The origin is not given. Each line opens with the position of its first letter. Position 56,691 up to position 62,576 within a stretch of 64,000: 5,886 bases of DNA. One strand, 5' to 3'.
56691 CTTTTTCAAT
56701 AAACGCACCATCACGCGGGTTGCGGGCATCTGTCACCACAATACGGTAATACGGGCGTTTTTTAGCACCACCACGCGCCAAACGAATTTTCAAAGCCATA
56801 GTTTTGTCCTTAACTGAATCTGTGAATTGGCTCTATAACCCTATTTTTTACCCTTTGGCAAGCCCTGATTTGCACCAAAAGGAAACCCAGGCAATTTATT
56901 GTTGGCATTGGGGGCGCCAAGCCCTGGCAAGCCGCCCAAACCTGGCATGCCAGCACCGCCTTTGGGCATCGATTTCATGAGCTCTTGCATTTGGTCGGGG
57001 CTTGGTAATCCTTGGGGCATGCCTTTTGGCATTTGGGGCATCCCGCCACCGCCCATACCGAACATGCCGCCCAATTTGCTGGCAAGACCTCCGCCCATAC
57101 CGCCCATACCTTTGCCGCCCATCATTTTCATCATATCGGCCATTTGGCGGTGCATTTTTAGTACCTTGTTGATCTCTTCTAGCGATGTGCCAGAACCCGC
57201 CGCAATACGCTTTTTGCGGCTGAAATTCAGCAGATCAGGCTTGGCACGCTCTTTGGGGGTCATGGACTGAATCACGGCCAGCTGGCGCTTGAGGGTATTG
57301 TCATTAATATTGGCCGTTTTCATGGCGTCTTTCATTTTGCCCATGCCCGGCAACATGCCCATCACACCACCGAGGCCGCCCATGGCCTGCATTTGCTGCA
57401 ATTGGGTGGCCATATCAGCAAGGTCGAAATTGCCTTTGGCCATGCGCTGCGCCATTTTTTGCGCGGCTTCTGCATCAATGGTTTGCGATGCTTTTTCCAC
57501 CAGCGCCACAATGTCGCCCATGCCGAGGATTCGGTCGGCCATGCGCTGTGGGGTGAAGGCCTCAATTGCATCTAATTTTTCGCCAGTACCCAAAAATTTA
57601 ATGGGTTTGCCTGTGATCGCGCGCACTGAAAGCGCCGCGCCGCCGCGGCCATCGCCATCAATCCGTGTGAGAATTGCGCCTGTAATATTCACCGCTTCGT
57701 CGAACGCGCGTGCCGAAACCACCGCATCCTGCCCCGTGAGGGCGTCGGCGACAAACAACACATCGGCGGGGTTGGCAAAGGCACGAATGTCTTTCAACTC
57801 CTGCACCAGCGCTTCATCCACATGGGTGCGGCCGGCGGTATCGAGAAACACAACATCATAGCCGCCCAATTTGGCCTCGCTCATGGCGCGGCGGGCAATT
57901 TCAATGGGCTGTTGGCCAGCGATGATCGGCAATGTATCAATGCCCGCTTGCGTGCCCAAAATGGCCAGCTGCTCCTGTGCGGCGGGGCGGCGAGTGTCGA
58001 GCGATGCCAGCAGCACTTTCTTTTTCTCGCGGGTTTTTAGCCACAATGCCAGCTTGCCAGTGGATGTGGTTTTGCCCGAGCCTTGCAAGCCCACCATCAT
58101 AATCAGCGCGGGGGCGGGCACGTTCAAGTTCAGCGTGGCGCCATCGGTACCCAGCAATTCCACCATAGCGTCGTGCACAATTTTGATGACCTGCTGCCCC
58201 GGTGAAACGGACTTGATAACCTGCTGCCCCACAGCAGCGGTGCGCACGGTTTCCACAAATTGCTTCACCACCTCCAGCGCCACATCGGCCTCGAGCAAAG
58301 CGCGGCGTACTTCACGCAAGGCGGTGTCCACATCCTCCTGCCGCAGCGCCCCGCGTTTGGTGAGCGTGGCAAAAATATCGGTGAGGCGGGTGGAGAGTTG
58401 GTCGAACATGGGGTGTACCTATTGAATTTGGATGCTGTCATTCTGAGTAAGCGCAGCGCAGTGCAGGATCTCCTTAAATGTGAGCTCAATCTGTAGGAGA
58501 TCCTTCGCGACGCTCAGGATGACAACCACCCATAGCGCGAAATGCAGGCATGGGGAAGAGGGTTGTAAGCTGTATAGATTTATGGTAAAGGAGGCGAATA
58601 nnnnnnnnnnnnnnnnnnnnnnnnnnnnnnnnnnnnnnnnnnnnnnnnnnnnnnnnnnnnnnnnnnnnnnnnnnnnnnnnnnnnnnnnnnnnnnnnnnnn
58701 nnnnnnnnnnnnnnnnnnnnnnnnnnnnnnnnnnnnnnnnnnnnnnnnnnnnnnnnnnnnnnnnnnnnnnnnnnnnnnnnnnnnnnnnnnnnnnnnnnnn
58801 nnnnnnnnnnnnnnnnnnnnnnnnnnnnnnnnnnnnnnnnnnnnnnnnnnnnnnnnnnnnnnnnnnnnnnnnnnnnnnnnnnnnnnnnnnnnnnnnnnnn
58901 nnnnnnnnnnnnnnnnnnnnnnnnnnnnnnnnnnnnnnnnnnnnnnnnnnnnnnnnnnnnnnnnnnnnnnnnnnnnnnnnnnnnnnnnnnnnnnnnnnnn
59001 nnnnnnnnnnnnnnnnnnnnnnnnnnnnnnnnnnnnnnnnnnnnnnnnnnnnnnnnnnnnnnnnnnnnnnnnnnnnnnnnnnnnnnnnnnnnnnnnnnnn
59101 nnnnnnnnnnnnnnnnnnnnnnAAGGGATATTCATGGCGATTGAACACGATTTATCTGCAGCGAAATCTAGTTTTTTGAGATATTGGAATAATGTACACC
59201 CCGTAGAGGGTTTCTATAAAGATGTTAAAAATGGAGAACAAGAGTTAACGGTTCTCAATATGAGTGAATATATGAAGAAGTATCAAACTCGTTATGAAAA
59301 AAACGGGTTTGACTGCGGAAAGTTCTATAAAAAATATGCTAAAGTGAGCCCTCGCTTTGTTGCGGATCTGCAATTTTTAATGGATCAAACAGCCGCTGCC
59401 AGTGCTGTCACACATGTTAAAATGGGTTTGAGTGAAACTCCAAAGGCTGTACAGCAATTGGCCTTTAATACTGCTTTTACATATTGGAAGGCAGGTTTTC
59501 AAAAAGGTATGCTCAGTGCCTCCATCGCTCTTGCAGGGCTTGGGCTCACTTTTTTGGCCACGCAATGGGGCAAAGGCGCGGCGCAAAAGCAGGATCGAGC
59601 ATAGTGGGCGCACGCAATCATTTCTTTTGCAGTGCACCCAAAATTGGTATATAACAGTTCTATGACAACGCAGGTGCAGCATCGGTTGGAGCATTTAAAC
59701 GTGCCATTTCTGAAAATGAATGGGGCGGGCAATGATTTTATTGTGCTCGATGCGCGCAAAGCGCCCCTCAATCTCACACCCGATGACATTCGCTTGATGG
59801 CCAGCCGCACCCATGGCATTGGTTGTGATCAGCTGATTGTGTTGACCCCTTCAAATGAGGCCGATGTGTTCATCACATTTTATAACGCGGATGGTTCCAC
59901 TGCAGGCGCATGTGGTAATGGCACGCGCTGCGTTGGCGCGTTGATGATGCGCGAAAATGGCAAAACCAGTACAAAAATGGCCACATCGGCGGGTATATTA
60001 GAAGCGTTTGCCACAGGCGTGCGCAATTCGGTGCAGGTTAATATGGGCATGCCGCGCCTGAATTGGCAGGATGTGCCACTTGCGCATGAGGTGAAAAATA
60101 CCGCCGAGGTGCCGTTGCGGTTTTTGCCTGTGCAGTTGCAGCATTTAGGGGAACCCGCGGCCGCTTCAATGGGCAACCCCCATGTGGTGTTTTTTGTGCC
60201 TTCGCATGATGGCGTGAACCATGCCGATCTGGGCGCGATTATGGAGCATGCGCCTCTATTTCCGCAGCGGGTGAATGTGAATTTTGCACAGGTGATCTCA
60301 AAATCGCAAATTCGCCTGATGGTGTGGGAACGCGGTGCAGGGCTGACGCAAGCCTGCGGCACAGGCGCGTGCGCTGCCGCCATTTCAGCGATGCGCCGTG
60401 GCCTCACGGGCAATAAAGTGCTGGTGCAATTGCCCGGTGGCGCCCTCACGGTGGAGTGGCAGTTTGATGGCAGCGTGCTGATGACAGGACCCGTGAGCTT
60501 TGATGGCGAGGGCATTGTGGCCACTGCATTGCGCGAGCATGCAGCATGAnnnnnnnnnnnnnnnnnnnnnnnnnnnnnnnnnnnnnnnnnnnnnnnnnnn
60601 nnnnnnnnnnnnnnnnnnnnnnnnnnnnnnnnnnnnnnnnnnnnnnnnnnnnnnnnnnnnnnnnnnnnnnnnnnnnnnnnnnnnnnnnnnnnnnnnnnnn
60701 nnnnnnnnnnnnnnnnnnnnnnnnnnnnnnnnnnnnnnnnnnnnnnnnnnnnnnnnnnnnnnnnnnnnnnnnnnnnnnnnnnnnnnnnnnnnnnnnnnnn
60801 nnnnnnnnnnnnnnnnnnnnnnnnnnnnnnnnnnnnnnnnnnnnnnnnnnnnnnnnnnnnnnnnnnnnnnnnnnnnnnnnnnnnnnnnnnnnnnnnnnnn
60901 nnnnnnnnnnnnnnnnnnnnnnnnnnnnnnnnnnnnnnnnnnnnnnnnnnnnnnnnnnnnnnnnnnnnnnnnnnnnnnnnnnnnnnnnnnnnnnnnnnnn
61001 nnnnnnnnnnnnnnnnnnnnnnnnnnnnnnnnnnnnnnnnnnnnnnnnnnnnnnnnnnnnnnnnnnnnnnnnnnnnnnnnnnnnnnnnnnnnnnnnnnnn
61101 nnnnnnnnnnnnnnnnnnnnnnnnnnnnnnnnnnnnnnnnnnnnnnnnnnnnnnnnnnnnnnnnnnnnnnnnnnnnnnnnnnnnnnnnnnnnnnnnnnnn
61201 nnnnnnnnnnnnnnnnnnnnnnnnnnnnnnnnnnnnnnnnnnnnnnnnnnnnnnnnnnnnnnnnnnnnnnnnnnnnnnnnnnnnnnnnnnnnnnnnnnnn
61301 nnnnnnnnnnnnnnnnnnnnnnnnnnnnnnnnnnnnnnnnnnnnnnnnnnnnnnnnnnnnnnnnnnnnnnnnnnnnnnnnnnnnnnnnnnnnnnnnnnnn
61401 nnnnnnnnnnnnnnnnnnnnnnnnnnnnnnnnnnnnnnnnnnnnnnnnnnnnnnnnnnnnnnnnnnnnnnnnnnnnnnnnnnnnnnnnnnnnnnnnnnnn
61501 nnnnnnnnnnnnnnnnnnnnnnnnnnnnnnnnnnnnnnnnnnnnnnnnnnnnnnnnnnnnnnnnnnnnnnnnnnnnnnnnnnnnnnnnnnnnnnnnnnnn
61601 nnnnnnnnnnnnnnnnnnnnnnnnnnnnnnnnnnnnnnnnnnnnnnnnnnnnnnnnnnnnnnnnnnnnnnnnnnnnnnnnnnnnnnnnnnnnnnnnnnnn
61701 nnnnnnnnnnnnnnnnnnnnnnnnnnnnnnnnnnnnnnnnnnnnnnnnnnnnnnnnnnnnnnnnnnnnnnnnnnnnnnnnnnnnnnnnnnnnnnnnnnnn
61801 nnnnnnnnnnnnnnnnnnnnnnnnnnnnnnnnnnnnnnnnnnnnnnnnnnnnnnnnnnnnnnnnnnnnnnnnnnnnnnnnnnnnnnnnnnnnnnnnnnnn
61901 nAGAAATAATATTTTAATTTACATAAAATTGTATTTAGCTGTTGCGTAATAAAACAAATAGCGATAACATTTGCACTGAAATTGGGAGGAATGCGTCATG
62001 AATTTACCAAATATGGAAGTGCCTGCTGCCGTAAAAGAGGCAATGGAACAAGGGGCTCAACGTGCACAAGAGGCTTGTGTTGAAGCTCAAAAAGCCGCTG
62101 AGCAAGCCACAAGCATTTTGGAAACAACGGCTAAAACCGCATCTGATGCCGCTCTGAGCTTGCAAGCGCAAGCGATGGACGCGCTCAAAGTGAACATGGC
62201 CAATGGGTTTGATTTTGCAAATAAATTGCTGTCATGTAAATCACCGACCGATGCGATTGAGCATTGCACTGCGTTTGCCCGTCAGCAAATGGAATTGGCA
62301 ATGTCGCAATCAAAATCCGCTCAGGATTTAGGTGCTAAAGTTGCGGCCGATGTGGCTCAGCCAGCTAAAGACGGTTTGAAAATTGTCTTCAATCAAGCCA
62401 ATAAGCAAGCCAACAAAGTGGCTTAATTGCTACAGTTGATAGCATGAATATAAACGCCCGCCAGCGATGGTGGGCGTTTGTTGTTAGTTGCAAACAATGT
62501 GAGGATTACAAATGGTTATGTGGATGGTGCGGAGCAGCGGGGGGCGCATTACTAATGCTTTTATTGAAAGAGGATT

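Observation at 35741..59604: Five small AT-rich proteins at three loci share a soluble-domain plus single C-terminal Gly/Ala-rich TM helix architecture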

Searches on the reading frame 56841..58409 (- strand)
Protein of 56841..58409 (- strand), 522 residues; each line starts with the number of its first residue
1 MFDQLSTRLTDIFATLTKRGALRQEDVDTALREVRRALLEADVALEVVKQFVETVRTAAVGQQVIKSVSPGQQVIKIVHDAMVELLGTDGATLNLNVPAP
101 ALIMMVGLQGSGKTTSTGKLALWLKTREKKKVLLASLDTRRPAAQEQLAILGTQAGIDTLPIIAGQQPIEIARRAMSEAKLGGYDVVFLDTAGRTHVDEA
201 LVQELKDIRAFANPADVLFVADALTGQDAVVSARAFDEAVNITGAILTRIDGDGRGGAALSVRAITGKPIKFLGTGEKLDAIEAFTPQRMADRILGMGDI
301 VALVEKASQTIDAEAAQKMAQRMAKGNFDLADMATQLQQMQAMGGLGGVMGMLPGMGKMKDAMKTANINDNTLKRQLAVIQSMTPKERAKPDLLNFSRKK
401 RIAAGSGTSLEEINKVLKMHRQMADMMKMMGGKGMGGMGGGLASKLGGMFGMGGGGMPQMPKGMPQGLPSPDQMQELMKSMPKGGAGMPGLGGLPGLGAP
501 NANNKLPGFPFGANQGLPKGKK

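Call 27: find_related_loci(query=window:56841-58409:-, collection=genome_contigs, flank=10000)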
Query window:56841-58409:- (522 aa) in genome_contigs; peptide patterns used: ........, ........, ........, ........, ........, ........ (x = any residue, [..] = any of these).
600 stretches matched a pattern (row limit reached: there are more); 586 encode a relative of the query (tblastn E <= 1e-3); the best 80 are kept; 80 distinct loci.
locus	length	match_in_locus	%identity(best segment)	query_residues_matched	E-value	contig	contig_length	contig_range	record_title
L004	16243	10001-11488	60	1-510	0e+0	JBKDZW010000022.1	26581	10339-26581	MAG: Rhodoblastus sp. isolate VLC_114 c_000000781327, whole genome shotgun sequence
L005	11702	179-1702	60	1-498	0e+0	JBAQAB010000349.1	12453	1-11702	MAG: Xanthobacteraceae bacterium isolate MFD00051_ilm_asm_bin14 k127_135324, whole genome shotgun sequence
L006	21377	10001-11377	63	1-470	0e+0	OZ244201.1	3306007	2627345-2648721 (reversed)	MAG: Parvibaculaceae bacterium isolate d60041d8-0fdb-473c-a512-0377d1883a05 genome assembly, chromosome: 1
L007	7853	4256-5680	61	1-491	0e+0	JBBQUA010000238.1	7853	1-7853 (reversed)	MAG: Hyphomicrobiales bacterium isolate Co_metawrap_1873 Cmw_1873_k141_22724689_length_7853_cov_8.9959, whole genome sho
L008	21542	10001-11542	57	1-498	0e+0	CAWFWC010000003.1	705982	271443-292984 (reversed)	MAG: uncultured Alphaproteobacteria bacterium isolate MFD04967.bin.1.135 genome assembly, contig: contig_14613, whole ge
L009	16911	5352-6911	56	1-515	0e+0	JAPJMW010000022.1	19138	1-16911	MAG: Beijerinckiaceae bacterium isolate MAG11 k99_356853, whole genome shotgun sequence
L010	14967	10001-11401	62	1-468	0e+0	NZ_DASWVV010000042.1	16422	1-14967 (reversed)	MAG: Devosia sp. isolate SMAG_U3639 k141_358636, whole genome shotgun sequence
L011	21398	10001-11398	62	1-479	0e+0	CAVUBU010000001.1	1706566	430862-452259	MAG: uncultured Alphaproteobacteria bacterium isolate MFD05442.bin.1.44 genome assembly, contig: contig_13260, whole gen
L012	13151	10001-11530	59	1-496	0e+0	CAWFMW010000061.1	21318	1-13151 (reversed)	MAG: uncultured Alphaproteobacteria bacterium isolate MFD02134.bin.3.423 genome assembly, contig: contig_6846, whole gen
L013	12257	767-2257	59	1-495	0e+0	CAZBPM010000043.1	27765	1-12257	MAG TPA_asm: uncultured Hyphomicrobium sp. isolate SRP062349_co3_110 genome assembly, contig: NODE_742_length_27765_cov_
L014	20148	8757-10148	62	1-481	0e+0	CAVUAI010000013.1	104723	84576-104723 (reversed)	MAG: uncultured Alphaproteobacteria bacterium isolate MFD09267.bin.1.185 genome assembly, contig: contig_132492, whole g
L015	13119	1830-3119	64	1-430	0e+0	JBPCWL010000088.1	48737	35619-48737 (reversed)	MAG: Rhizobiaceae bacterium isolate MAG_seacave_104 S1Ck127_11424746, whole genome shotgun sequence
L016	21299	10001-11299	64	1-433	0e+0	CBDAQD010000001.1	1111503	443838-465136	MAG: Hyphomicrobiales bacterium isolate 9748b210-d60d-4ec4-9e47-c99c5e148e46 genome assembly, contig: contig_1, whole ge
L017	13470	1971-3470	60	1-514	0e+0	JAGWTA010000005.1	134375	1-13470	MAG: Hyphomicrobiales bacterium isolate REEB362 contig-150_60, whole genome shotgun sequence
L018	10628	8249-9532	65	1-428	0e+0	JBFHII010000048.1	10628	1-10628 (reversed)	MAG: Breoghania sp. isolate Mix_sand07.2021.05.G.34 k141_2061057_length_10628_cov_14.7784, whole genome shotgun sequence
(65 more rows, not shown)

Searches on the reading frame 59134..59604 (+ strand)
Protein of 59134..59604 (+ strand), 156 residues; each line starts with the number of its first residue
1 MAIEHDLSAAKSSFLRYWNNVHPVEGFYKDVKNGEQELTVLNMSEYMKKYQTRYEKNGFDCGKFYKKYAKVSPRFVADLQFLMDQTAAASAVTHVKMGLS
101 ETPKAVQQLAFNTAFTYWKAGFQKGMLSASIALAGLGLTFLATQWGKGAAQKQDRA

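Call 8: search_protein_families(library=pfam, proteins=[window:59134-59604:+], max_evalue=1)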
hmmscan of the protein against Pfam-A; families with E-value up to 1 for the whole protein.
window:59134-59604:+ (156 aa): 2 families
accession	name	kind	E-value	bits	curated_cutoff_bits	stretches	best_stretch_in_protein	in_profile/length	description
PF19266.4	CIS_tube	-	0.11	12.7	27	1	38-108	24-94/158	Contractile injection system tube protein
PF10845.14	DUF2576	-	0.27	11.4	27.4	1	52-65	32-45/49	Protein of unknown function (DUF2576)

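Call 9: search_protein_families(library=ncbifam, proteins=[window:59134-59604:+], max_evalue=1)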
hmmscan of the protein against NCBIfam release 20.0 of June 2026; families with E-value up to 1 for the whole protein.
window:59134-59604:+ (156 aa): 0 families

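Call 48: search_protein_families(library=padloc, proteins=[window:59134-59604:+], max_evalue=1)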
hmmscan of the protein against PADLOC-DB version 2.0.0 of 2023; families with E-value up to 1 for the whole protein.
window:59134-59604:+ (156 aa): 0 families

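Call 49: search_protein_families(library=phrogs, proteins=[window:59134-59604:+], max_evalue=1)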
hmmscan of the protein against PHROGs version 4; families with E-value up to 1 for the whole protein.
window:59134-59604:+ (156 aa): 0 families

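Call 88: search_dna_similar(query=window:59134-59604:+, collection=phages, mode=protein, max_evalue=0.01, max_rows=5)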
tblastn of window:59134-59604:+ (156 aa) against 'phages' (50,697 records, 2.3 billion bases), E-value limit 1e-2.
No match.

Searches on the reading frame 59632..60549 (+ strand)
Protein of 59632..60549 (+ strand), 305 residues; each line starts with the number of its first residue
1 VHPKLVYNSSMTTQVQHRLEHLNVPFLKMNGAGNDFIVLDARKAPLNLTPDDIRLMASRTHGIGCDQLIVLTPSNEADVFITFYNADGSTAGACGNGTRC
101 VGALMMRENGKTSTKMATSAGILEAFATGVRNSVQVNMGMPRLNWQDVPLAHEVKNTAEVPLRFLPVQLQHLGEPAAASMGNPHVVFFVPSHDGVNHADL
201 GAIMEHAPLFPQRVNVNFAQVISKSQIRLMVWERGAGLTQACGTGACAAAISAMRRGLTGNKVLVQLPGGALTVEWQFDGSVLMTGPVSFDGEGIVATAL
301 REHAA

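Call 29: search_protein_families(library=pfam, proteins=[window:59632-60549:+], max_evalue=0.00001)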
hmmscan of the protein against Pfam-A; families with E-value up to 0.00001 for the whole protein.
window:59632-60549:+ (305 aa): 1 family
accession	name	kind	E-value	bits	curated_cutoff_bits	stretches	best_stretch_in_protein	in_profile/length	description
PF01678.24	DAP_epimerase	-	4.9e-55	185.2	34.7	2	177-289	2-119/121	Diaminopimelate epimerase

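Call 81: find_related_loci(query=window:59701-60549:+, collection=metagenome_contigs, flank=6000)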
Query window:59701-60549:+ (282 aa) in metagenome_contigs; peptide patterns used: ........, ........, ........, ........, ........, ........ (x = any residue, [..] = any of these).
600 stretches matched a pattern (row limit reached: there are more); 559 encode a relative of the query (tblastn E <= 1e-3); the best 80 are kept; 80 distinct loci.
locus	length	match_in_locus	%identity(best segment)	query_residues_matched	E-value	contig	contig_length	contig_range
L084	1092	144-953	51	2-273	1e-97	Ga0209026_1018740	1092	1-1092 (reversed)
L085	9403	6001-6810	51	2-271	5e-88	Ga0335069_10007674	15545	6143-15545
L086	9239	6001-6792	52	2-268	1e-86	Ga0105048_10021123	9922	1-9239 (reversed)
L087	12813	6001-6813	51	2-273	9e-87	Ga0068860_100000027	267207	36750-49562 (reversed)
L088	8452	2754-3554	52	2-271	1e-86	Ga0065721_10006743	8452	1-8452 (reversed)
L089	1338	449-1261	50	2-273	1e-92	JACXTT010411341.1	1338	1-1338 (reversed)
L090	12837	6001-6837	49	2-281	3e-86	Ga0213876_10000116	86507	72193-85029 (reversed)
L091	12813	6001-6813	50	2-273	1e-85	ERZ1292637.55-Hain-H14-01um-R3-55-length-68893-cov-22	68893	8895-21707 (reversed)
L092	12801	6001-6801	53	2-271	4e-86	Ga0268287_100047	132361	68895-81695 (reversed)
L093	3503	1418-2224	50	2-271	9e-87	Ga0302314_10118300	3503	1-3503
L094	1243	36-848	50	2-273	3e-92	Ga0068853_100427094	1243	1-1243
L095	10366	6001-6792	52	2-268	1e-85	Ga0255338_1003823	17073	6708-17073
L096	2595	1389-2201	50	2-273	1e-87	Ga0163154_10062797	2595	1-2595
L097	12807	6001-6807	51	2-271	2e-85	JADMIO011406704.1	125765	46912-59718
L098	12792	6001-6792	51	2-268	3e-85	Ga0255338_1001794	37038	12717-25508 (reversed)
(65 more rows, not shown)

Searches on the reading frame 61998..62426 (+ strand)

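Call 28: search_protein_families(library=pfam, proteins=[window:61998-62426:+], max_evalue=0.01)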
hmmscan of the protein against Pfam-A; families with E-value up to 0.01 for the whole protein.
window:61998-62426:+ (142 aa): 1 family
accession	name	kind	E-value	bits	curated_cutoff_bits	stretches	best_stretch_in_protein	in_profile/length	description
PF09361.15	Phasin_2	-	4.2e-15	56.2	24.9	1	30-125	3-98/100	Phasin protein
